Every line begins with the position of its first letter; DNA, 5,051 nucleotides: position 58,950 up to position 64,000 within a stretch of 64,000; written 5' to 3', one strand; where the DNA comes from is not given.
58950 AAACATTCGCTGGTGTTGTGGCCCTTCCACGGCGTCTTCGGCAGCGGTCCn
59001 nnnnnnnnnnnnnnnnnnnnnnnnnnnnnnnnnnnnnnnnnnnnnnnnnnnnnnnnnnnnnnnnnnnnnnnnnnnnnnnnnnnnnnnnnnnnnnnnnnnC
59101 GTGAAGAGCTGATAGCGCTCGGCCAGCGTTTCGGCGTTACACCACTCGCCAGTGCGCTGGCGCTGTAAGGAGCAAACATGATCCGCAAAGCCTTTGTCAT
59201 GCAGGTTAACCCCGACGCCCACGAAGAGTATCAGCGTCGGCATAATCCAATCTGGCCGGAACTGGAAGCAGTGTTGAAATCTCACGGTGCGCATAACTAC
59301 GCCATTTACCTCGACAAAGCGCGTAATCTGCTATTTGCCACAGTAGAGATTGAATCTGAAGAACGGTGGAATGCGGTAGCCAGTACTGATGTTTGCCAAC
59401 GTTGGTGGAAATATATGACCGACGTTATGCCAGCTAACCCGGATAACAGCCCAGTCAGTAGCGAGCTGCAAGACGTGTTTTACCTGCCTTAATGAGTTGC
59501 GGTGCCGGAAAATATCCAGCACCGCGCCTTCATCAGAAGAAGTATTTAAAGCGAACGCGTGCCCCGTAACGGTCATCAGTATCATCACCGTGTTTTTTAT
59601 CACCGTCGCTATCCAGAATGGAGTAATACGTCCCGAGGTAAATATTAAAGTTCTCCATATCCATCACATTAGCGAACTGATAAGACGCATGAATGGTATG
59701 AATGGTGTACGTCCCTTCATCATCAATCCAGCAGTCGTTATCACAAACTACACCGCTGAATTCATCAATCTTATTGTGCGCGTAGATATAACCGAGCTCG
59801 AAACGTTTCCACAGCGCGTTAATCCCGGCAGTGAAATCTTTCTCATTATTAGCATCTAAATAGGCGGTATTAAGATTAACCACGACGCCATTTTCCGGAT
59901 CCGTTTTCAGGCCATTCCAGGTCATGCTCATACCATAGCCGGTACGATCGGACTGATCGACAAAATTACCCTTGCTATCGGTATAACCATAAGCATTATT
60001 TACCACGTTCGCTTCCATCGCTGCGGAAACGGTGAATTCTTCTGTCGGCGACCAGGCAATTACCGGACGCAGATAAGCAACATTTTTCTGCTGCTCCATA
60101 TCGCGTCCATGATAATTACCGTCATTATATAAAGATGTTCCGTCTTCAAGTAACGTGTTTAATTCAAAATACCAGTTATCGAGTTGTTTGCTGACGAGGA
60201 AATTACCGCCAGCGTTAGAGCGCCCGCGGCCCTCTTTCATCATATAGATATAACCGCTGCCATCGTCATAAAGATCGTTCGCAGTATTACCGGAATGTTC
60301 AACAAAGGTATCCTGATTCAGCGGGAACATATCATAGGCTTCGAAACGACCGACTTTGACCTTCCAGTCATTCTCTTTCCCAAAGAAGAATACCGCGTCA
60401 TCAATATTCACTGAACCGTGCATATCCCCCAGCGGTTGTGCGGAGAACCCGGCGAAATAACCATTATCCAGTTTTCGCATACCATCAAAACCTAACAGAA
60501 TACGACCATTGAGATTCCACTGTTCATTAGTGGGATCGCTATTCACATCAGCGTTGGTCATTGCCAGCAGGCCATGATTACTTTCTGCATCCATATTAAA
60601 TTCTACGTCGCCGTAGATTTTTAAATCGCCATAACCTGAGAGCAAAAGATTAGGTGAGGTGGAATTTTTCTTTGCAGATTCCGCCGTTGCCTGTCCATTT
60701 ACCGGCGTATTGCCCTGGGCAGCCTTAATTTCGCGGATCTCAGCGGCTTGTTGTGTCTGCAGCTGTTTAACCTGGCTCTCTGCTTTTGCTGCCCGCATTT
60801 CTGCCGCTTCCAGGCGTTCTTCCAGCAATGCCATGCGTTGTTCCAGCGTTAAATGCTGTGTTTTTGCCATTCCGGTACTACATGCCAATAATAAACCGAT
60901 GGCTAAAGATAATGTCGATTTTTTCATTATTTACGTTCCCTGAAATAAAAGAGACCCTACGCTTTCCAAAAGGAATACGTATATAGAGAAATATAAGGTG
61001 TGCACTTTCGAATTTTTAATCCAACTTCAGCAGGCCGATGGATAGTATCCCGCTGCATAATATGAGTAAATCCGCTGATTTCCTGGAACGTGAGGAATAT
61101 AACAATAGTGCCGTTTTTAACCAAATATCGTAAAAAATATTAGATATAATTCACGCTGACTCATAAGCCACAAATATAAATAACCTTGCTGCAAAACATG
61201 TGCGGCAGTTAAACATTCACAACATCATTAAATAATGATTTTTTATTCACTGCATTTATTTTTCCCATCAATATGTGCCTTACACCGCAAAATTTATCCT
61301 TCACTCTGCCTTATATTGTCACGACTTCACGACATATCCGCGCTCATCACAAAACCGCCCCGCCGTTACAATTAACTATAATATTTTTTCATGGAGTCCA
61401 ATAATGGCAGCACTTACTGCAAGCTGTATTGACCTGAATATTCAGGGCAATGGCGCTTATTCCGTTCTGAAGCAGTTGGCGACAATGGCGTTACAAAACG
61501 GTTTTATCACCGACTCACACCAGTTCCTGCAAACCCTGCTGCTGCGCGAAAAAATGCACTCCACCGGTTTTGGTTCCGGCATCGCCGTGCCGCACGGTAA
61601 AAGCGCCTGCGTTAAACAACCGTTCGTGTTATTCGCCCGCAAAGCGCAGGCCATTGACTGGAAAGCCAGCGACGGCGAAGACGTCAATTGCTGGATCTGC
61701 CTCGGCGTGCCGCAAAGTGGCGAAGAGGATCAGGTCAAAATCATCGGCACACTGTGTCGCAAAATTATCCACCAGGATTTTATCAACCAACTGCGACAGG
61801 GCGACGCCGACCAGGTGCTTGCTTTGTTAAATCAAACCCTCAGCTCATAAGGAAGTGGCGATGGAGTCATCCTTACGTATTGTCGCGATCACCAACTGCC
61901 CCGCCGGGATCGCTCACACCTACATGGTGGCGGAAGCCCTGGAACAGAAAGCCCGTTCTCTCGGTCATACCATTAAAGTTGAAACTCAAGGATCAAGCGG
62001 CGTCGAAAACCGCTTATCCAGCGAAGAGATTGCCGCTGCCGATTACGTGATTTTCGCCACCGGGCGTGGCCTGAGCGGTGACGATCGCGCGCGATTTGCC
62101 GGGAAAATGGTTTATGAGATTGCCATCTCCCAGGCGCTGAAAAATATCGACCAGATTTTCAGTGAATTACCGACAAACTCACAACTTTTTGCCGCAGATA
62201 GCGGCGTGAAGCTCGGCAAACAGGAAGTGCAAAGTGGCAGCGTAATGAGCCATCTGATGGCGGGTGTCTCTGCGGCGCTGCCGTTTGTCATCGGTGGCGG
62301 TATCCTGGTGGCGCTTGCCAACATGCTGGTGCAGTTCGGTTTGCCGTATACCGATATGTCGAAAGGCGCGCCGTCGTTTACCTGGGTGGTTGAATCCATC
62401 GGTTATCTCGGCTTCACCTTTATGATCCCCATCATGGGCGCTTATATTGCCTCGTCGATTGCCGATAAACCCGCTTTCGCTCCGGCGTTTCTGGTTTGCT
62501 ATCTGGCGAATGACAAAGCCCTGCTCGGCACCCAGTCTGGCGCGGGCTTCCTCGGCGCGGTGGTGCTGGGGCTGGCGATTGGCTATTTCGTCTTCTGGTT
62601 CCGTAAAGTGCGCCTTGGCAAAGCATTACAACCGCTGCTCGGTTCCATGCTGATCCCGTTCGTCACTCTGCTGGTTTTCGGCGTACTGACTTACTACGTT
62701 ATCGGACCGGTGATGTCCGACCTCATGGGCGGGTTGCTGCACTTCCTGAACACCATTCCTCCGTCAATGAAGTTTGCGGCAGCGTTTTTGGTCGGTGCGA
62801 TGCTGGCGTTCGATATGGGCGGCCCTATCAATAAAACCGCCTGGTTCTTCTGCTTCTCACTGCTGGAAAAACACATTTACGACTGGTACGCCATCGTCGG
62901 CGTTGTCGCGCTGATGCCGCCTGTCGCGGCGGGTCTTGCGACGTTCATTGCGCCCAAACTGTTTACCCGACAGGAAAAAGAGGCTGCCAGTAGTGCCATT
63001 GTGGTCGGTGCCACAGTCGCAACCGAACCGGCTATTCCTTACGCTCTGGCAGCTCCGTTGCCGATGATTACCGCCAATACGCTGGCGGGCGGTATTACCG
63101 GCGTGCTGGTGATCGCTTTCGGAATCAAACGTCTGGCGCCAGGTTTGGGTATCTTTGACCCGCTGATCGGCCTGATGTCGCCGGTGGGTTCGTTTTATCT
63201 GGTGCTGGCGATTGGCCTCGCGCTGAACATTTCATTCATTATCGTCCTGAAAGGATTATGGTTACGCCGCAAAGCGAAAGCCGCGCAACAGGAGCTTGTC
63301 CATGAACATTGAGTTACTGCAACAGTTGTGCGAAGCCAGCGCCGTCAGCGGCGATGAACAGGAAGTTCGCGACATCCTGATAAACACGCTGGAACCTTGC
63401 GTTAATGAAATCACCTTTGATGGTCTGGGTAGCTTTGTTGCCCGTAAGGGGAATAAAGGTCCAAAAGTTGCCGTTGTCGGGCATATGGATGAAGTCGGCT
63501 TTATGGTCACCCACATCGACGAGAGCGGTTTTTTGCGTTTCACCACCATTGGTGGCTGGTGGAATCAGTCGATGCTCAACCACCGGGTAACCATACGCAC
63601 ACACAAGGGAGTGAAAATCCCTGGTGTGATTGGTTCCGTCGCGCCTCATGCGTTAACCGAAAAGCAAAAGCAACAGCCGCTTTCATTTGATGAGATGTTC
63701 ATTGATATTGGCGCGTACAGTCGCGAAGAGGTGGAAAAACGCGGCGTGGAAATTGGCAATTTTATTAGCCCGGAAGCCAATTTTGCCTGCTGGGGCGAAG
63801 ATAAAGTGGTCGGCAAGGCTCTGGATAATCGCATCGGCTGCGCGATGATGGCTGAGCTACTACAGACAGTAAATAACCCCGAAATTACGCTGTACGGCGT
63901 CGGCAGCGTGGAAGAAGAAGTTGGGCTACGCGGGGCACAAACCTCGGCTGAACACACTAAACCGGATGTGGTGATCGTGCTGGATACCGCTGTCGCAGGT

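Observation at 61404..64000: frv cryptic PTS operon present and apparently intact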

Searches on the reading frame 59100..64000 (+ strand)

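Call 24: search_protein_families(library=pfam, proteins=[L001:11273-13021:+, L001:10203-11273:+], max_evalue=0.01)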
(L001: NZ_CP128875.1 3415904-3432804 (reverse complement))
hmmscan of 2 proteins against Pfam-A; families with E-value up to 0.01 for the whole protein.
L001:11273-13021:+ (582 aa): 6 families
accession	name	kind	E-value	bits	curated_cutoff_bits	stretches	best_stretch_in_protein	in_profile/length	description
PF00359.27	PTS_EIIA_2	-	1.6e-13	51.3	27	1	455-560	11-121/144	Phosphoenolpyruvate-dependent sugar phosphotransferase system, EIIA 2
PF08279.18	HTH_11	-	2.2e-09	37.5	25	1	5-60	1-55/55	HTH domain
PF13404.12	HTH_AsnC-type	-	1.3e-05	25.3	27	0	79-116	5-42/42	AsnC-type helix-turn-helix domain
PF21476.4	PF0610-like_N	-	0.00039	21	33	1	8-48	5-45/50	PF0610-like, N-terminal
PF13412.12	HTH_24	-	0.00087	19.3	21.9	0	2-36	1-36/48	Winged helix-turn-helix DNA-binding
PF01022.26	HTH_5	-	0.0026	18.1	22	1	4-30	2-28/47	Bacterial regulatory protein, arsR family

L001:10203-11273:+ (356 aa): 2 families
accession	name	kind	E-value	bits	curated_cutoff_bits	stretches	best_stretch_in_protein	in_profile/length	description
PF05343.19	Peptidase_M42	-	5.3e-101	338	23.2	1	43-333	1-292/292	M42 glutamyl aminopeptidase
PF04389.22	Peptidase_M28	-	0.0028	17.8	21.3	1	173-228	30-93/193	Peptidase family M28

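Call 36: find_homologous_proteins(query=L001:10203-11273:+, max_evalue=1e-30)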
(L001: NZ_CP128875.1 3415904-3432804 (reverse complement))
Query L001:10203-11273:+ (356 aa): 6297 proteins with E <= 1e-30 among 8000 candidates; the best 120 are listed.
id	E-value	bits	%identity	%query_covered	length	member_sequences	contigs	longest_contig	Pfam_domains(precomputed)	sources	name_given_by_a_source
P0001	1.5e-232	789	98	100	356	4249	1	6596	PF05343.20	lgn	-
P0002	6.9e-228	773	97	99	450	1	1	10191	PF18076.7,PF05343.20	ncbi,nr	ncbi:aminopeptidase [Escherichia coli]|nr:aminopeptidase [Escherichia coli]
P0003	1.4e-226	769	96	100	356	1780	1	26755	PF05343.20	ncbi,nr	ncbi:aminopeptidase [Escherichia coli]|nr:aminopeptidase [Escherichia coli] TJB75081.1 aminopeptidas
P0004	8.3e-208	707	90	100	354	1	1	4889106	PF05343.20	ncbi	ncbi:aminopeptidase [Escherichia coli]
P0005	2.3e-207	706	86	100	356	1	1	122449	PF05343.20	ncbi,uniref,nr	ncbi:aminopeptidase [Citrobacter sp. Res13-Sevr-PEB04-36]|uniref:aminopeptidase n=1 Tax=Citrobacter 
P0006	3.2e-207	705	86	100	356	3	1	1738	PF05343.20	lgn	-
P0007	1.5e-206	703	86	100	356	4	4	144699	PF05343.20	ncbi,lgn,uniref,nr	ncbi:putative aminopeptidase FrvX [Klebsiella oxytoca]|uniref:Putative aminopeptidase FrvX n=1 Tax=K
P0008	1.9e-206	703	85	100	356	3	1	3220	PF05343.20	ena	-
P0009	2.0e-206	703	86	100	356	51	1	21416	PF05343.20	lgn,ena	-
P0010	3.8e-206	702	85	100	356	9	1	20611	PF05343.20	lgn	-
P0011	4.4e-206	702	86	99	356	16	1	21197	PF05343.20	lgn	-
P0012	1.8e-205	700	86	100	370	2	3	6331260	PF05343.20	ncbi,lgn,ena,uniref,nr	ncbi:aminopeptidase [Klebsiella sp. RHBSTW-00484]|uniref:aminopeptidase n=1 Tax=unclassified Klebsie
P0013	7.4e-205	698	86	100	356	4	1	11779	PF05343.20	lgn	-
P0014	8.0e-205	697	86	99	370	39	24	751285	PF05343.20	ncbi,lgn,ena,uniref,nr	ncbi:aminopeptidase [Citrobacter murliniae]|uniref:Aminopeptidase n=1 Tax=Citrobacter murliniae TaxI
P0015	2.2e-204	696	86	100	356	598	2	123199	PF05343.20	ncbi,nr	ncbi:aminopeptidase [Citrobacter freundii]|nr:aminopeptidase [Citrobacter freundii]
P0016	1.9e-203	693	85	99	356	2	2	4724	PF05343.20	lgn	-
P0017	2.4e-203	693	85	99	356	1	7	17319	PF05343.20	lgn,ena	-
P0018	2.6e-203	692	85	100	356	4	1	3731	PF05343.20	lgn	-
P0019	6.6e-203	691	85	99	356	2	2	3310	PF05343.20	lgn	-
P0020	8.1e-203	691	84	100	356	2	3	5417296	PF05343.20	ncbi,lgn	ncbi:aminopeptidase [Citrobacter farmeri]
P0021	9.0e-203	691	85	99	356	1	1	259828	PF05343.20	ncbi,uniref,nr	ncbi:aminopeptidase [Citrobacter sp. Cb080]|uniref:aminopeptidase n=1 Tax=Citrobacter sp. Cb080 TaxI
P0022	1.9e-202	690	86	99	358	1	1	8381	PF05343.20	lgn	-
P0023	3.0e-202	689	84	100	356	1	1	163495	PF05343.20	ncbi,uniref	ncbi:aminopeptidase [Citrobacter telavivensis]|uniref:aminopeptidase n=1 Tax=Citrobacter telavivensi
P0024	5.6e-202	688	85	100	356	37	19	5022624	PF05343.20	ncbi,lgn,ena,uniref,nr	ncbi:TPA: aminopeptidase [Citrobacter farmeri]|uniref:aminopeptidase n=1 Tax=Citrobacter farmeri Tax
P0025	7.7e-202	688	83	100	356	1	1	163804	PF05343.20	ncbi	ncbi:aminopeptidase [Citrobacter telavivensis]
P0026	7.7e-202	688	84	100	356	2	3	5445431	PF05343.20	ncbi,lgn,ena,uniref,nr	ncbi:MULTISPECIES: aminopeptidase [Citrobacter]|uniref:Aminopeptidase n=1 Tax=Citrobacter telavivens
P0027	1.2e-201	687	84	99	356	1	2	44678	PF05343.20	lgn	-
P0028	1.5e-201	687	85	99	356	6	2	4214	PF05343.20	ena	-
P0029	2.0e-201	686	84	100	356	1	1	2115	PF05343.20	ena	-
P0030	2.2e-201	686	84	99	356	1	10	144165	PF05343.20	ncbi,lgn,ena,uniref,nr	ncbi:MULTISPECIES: aminopeptidase [Citrobacter]|uniref:aminopeptidase n=1 Tax=Citrobacter TaxID=544 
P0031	2.9e-201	686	85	99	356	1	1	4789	PF05343.20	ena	-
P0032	3.8e-201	685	84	100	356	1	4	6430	PF05343.20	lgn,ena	-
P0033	4.0e-201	685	85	99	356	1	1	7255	PF05343.20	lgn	-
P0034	4.8e-201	685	85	100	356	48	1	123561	PF05343.20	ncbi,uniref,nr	ncbi:aminopeptidase [Kluyvera cryocrescens]|uniref:aminopeptidase n=1 Tax=Kluyvera cryocrescens TaxI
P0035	7.3e-201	684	83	100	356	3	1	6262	PF05343.20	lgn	-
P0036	1.0e-200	684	84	99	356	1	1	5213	PF05343.20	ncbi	-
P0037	1.1e-200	684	84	99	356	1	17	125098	PF05343.20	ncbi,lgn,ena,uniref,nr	ncbi:TPA: aminopeptidase [Citrobacter werkmanii]|uniref:aminopeptidase n=1 Tax=Citrobacter sp. wls71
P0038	1.5e-200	683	84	99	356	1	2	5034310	PF05343.20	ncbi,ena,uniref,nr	ncbi:aminopeptidase [Citrobacter werkmanii]|uniref:aminopeptidase n=1 Tax=Citrobacter werkmanii TaxI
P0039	1.9e-200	683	83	100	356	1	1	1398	PF05343.20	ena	-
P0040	2.0e-200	683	85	99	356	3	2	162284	PF05343.20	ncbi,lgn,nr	ncbi:aminopeptidase [Salmonella enterica subsp. enterica]|nr:aminopeptidase [Salmonella enterica sub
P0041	2.0e-200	683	84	99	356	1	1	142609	PF05343.20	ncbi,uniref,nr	ncbi:aminopeptidase [Citrobacter cronae]|uniref:aminopeptidase n=1 Tax=Citrobacter cronae TaxID=1748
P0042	2.1e-200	683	84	100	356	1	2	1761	PF05343.20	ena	-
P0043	2.7e-200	683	85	99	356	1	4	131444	PF05343.20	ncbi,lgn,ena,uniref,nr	ncbi:aminopeptidase [Citrobacter werkmanii]|uniref:aminopeptidase n=1 Tax=Citrobacter werkmanii TaxI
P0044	3.8e-200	682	84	99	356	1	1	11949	PF05343.20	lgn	-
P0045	3.8e-200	682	84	99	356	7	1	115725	PF05343.20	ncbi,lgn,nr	ncbi:TPA: aminopeptidase [Citrobacter werkmanii]|nr:aminopeptidase [Citrobacter werkmanii]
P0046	5.2e-200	682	84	99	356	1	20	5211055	PF05343.20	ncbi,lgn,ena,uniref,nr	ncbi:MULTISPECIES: aminopeptidase [Citrobacter]|uniref:aminopeptidase n=1 Tax=Citrobacter TaxID=544 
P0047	5.2e-200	682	84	99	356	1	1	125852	PF05343.20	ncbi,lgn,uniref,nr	ncbi:aminopeptidase [Citrobacter werkmanii]|uniref:aminopeptidase n=1 Tax=Citrobacter werkmanii TaxI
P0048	5.3e-200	682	84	99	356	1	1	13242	PF05343.20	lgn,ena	-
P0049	1.4e-199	680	84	99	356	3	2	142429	PF27529.1,PF05343.20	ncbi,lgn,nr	ncbi:aminopeptidase [Salmonella enterica subsp. enterica serovar Moero]|nr:aminopeptidase [Salmonell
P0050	1.4e-199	680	84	99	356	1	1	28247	PF05343.20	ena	-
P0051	1.9e-199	680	84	99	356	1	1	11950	PF05343.20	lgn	-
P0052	2.6e-199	679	84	99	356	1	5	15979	PF05343.20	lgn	-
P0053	2.6e-199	679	84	99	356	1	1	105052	PF05343.20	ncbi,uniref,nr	ncbi:aminopeptidase [Citrobacter sp. wls615]|uniref:aminopeptidase n=1 Tax=Citrobacter sp. wls615 Ta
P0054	2.6e-199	679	84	99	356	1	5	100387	PF05343.20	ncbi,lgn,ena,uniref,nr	ncbi:aminopeptidase [Citrobacter sp. EC_71]|uniref:aminopeptidase n=1 Tax=Citrobacter sp. EC_71 TaxI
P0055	3.1e-199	679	83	100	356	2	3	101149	PF05343.20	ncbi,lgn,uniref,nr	ncbi:aminopeptidase [Kluyvera genomosp. 1]|uniref:aminopeptidase n=1 Tax=Kluyvera genomosp. 1 TaxID=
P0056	3.6e-199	679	84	99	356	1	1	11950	PF05343.20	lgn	-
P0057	3.6e-199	679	84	99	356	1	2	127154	PF05343.20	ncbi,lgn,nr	ncbi:aminopeptidase [Citrobacter werkmanii]|nr:aminopeptidase [Citrobacter werkmanii] EGT0673253.1 a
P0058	3.7e-199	679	84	99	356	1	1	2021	PF05343.20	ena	-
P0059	4.9e-199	678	84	100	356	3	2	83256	PF05343.20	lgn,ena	-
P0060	4.9e-199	678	83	100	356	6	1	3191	PF05343.20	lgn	-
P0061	5.1e-199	678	84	99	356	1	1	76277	PF05343.20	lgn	-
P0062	6.8e-199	678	84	99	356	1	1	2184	PF05343.20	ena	-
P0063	6.0e-198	675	83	99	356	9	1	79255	PF05343.20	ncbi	-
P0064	2.4e-197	673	84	99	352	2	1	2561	PF05343.20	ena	-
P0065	2.9e-197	673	83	100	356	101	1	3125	PF05343.20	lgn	-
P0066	1.2e-188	644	80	99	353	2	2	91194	PF05343.20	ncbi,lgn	-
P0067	2.5e-188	643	80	99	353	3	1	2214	PF05343.20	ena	-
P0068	3.4e-187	640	82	99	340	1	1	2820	PF05343.20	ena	-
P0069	8.2e-187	638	78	99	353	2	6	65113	PF27529.1,PF05343.20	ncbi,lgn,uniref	ncbi:aminopeptidase [Pseudenterobacter timonensis]|uniref:Aminopeptidase n=1 Tax=Pseudenterobacter t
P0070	1.5e-186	637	96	83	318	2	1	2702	PF05343.20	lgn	-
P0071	8.1e-186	635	79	99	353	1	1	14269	PF05343.20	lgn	-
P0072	8.1e-186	635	79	99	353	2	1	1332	PF05343.20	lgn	-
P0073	1.5e-185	634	79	99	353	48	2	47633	PF05343.20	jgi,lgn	jgi:putative aminopeptidase FrvX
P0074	2.1e-185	634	78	99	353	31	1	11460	PF05343.20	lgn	-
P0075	2.3e-185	633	78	99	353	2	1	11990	PF05343.20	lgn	-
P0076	2.6e-185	633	78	99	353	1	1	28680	PF27529.1,PF05343.20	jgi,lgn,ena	-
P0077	7.1e-185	632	78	99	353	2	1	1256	PF27529.1,PF05343.20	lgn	-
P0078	2.7e-184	630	79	99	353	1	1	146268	PF05343.20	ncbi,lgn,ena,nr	nr:aminopeptidase [uncultured Enterobacter sp.]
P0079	1.1e-183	628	77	99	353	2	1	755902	PF01546.34,PF05343.20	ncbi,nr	ncbi:aminopeptidase [Enterobacteriaceae bacterium 89]|nr:aminopeptidase [Enterobacteriaceae bacteriu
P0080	1.8e-183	627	93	85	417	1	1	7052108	PF05063.21,PF05343.20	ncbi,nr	nr:aminopeptidase [Escherichia coli]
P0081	4.1e-183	626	77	99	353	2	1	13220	PF05343.20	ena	-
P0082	1.6e-182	624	77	99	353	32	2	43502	PF05343.20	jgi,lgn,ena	-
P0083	2.0e-182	624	80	100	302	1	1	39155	PF05343.20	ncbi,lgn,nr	ncbi:TPA: peptidase [Shigella dysenteriae]|nr:peptidase [Shigella dysenteriae]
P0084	2.1e-182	624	79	100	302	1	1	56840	PF05343.20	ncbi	-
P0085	6.1e-182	622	77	99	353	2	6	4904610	PF05343.20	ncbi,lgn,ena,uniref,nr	ncbi:aminopeptidase [Enterobacter cloacae]|uniref:aminopeptidase n=1 Tax=Enterobacter cloacae TaxID=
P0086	6.5e-182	622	79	100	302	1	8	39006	PF05343.20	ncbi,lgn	ncbi:TPA: peptidase [Shigella boydii]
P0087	1.5e-181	621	77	99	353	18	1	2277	PF27529.1,PF05343.20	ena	-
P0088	1.6e-181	621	78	99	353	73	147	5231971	PF05343.20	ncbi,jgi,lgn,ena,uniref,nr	ncbi:aminopeptidase [Enterobacter hormaechei]|uniref:aminopeptidase n=1 Tax=Enterobacter cloacae com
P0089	9.8e-181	618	76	99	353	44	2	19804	PF05343.20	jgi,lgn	-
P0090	2.4e-180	617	78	99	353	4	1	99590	PF05343.20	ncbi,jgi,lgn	ncbi:MAG TPA: aminopeptidase [Scandinavium sp.]|jgi:putative aminopeptidase FrvX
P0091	2.4e-180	617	76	99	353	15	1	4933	PF05343.20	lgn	-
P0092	9.5e-180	615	78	99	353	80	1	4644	PF05343.20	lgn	-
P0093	1.6e-179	614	76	99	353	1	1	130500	PF27529.1,PF05343.20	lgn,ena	-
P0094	5.0e-179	613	76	99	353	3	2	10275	PF05343.20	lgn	-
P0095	5.8e-179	612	78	100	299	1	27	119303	PF05343.20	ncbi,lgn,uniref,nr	ncbi:peptidase [Shigella dysenteriae]|uniref:peptidase n=1 Tax=Shigella dysenteriae TaxID=622 RepID=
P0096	1.3e-178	611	76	99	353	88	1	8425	PF05343.20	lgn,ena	-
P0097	2.2e-178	611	75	99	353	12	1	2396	PF05343.20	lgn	-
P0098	2.5e-178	610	76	99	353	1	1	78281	PF05343.20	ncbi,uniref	ncbi:aminopeptidase [Enterobacter bugandensis]|uniref:aminopeptidase n=1 Tax=Enterobacter bugandensi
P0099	8.0e-178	609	75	99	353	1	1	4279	PF05343.20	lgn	-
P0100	4.3e-176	603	75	99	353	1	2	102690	PF05343.20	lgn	-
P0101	1.3e-174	598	74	99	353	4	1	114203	PF05343.20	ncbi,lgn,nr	ncbi:aminopeptidase [Enterobacteriaceae bacterium RIT691]|nr:aminopeptidase [Enterobacteriaceae bact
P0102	4.5e-174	596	75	99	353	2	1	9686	PF27529.1,PF05343.20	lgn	-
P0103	4.5e-174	596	75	99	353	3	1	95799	PF05343.20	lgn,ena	-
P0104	7.4e-174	596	75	99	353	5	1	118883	PF05343.20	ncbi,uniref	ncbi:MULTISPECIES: aminopeptidase [Enterobacterales]|uniref:aminopeptidase n=1 Tax=Enterobacterales 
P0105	4.8e-173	593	74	99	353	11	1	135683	PF05343.20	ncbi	ncbi:aminopeptidase [Pseudescherichia vulneris]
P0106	6.4e-172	589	73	99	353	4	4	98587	PF01546.34,PF27529.1,PF05343.20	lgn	-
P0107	7.4e-172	589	73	99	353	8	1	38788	PF01546.34,PF27529.1,PF05343.20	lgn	-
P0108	1.3e-171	588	72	99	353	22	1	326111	PF27529.1,PF05343.20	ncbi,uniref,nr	ncbi:hypothetical protein M975_3511 [Buttiauxella brennerae ATCC 51605]|uniref:M42 family peptidase 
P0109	4.0e-171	587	73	99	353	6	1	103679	PF01546.34,PF27529.1,PF05343.20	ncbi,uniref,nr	ncbi:aminopeptidase [Buttiauxella izardii]|uniref:Aminopeptidase n=1 Tax=Buttiauxella izardii TaxID=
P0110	4.3e-169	580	72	99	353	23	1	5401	PF05343.20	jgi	-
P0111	5.4e-169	580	72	99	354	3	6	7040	PF27529.1,PF05343.20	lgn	-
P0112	6.1e-169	579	72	99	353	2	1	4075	PF01546.34,PF27529.1,PF05343.20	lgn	-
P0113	3.9e-168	577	72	99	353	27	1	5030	PF01546.34,PF05343.20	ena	-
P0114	8.9e-162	556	69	99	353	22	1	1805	PF05343.20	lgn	-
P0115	1.1e-158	546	96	72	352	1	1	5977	PF05343.20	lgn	-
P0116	3.0e-145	502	63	99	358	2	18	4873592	PF05343.20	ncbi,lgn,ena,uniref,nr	ncbi:peptidase [Hafnia alvei]|uniref:Endoglucanase/putative aminopeptidase FrvX n=1 Tax=Hafnia alvei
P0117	8.2e-145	500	83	74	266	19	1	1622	PF05343.20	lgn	-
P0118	3.0e-144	498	87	71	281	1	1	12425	PF05343.20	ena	-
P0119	3.9e-144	498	97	65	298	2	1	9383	PF05343.20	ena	-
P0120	7.7e-144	497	83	74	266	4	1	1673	PF05343.20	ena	-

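Call 37: find_encoding_contigs(protein=P0116, flank=9000, max_places=2)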
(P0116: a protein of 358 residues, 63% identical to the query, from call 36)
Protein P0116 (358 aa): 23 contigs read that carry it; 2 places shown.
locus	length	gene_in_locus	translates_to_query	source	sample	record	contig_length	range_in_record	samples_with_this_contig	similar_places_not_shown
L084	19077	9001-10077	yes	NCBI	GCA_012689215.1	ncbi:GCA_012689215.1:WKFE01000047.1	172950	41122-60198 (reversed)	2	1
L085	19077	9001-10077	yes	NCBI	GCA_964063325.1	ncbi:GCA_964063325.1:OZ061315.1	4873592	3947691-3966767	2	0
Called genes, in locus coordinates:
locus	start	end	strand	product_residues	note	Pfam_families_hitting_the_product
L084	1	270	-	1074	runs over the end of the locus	PF25596:CPSase_L_D1, PF02786:CPSase_L_D2, PF02787:CPSase_L_D3, PF25596:CPSase_L_D1, PF02655:ATP-grasp_3 (weak), PF02222:ATP-grasp (weak), PF02786:CPSase_L_D2, PF02142:MGS, +3 more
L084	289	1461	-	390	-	PF00988:CPSase_sm_chain, PF00117:GATase, PF07722:Peptidase_C26 (faint)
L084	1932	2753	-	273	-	PF01113:DapB_N, PF05173:DapB_C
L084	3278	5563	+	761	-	PF01315:Ald_Xan_dh_C, PF02738:MoCoBD_1, PF20256:MoCoBD_2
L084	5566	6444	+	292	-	PF00941:FAD_binding_5, PF03450:CO_deh_flav_C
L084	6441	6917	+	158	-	PF00111:Fer2 (weak), PF01799:Fer2_2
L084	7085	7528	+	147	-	PF00359:PTS_EIIA_2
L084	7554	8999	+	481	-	PF02302:PTS_IIB, PF25554:PTS_EIIB_BC_N, PF02378:PTS_EIIC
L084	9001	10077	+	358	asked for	PF05343:Peptidase_M42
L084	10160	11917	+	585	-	PF08279:HTH_11, PF00359:PTS_EIIA_2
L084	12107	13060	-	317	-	PF02401:LYTB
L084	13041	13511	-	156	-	PF00254:FKBP_C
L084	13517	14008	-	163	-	PF01252:Peptidase_A8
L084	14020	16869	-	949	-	PF00133:tRNA-synt_1, PF01921:tRNA-synt_1f (faint), PF09334:tRNA-synt_1g, PF13603:tRNA-synt_1_2 (weak), PF01406:tRNA-synt_1e (weak), PF08264:Anticodon_1, PF06827:zf-FPG_IleRS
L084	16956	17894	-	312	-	PF06574:FAD_syn, PF01467:CTP_transf_like (weak), PF01687:Flavokinase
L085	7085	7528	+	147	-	PF00359:PTS_EIIA_2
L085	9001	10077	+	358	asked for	PF05343:Peptidase_M42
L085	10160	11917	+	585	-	PF08279:HTH_11, PF00359:PTS_EIIA_2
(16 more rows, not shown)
